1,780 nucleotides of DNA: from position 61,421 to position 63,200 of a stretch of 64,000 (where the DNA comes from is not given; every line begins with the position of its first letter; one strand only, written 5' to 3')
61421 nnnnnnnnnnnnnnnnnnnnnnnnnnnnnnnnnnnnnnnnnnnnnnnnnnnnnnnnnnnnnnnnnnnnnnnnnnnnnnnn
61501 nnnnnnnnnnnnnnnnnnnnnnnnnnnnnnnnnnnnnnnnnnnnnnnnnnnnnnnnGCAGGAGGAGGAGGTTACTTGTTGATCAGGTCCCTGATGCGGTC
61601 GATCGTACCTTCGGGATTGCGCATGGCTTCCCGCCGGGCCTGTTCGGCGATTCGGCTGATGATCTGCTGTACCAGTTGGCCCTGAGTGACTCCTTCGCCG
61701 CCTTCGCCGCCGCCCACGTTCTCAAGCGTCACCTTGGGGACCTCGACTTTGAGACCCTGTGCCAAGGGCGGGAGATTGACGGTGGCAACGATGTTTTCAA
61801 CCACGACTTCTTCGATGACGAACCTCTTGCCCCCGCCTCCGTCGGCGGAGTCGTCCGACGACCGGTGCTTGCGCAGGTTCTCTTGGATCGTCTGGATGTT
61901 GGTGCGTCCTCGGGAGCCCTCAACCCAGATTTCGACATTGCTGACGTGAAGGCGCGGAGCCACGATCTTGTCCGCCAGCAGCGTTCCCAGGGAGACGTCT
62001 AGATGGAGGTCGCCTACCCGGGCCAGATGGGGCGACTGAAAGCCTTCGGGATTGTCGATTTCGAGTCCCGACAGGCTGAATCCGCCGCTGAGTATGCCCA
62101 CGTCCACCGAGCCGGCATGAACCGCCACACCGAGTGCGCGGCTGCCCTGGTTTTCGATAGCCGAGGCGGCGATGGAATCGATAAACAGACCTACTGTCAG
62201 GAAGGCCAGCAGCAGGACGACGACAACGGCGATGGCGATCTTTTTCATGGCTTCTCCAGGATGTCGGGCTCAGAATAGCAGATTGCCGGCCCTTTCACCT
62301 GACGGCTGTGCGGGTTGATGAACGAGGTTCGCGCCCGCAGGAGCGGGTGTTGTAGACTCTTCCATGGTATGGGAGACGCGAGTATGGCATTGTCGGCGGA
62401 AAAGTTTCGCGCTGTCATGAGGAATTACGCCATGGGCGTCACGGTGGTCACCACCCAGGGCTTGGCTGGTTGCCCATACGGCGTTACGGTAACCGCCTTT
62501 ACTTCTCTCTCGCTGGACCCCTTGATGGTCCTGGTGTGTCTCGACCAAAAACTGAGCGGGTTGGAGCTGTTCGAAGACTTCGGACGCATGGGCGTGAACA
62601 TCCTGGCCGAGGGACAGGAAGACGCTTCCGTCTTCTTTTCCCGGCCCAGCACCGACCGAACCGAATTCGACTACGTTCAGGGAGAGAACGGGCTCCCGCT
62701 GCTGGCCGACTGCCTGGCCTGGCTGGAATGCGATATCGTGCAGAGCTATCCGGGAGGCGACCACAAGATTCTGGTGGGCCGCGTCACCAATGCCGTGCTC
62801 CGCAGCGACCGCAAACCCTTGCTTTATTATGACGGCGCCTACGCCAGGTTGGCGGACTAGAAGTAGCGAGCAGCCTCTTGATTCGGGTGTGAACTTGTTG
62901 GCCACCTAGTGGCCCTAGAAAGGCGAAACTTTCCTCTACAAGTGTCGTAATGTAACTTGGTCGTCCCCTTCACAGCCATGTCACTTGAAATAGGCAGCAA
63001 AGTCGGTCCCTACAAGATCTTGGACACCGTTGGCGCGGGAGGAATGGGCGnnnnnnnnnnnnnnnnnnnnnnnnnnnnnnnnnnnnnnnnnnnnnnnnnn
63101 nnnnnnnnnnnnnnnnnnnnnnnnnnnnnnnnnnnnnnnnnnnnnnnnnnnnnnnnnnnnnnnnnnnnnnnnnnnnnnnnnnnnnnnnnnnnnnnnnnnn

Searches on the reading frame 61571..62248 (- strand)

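Call 12: search_protein_families(library=pfam, proteins=[window:61571-62248:-])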
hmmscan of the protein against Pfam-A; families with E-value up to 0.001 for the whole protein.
window:61571-62248:- (225 aa): 2 families
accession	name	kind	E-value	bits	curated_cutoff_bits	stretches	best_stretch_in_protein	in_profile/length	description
PF05359.17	DUF748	-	2.5e-11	42.9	50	1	1-152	14-161/1037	Domain of Unknown Function (DUF748)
PF05170.20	AsmA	-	1.3e-05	24.7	29.8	1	3-129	6-138/607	AsmA family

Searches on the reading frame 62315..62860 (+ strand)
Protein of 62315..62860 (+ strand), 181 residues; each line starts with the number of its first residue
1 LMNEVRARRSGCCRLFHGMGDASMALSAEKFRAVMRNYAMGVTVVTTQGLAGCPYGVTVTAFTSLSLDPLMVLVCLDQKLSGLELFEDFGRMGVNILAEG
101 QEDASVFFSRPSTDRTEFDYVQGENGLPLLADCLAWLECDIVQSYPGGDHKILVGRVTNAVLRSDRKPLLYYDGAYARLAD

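Call 12: search_protein_families(library=pfam, proteins=[window:62315-62860:+])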
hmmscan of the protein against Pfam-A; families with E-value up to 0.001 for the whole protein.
window:62315-62860:+ (181 aa): 1 family
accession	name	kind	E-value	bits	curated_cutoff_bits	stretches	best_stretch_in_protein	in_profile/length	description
PF01613.24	Flavin_Reduct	-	2.2e-40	138.7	27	1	35-179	1-152/153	Flavin reductase like domain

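Call 16: find_encoding_contigs(protein=window:62315-62860:+, flank=10000, max_places=10)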
Protein window:62315-62860:+ (181 aa): no gene with exactly this product is on record in the collection.

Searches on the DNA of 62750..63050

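Call 9: search_rna_families(source=window, start=62750, end=63050, threshold=evalue, max_evalue=10)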
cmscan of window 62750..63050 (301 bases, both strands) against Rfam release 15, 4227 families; matches with E-value up to 10: 0.
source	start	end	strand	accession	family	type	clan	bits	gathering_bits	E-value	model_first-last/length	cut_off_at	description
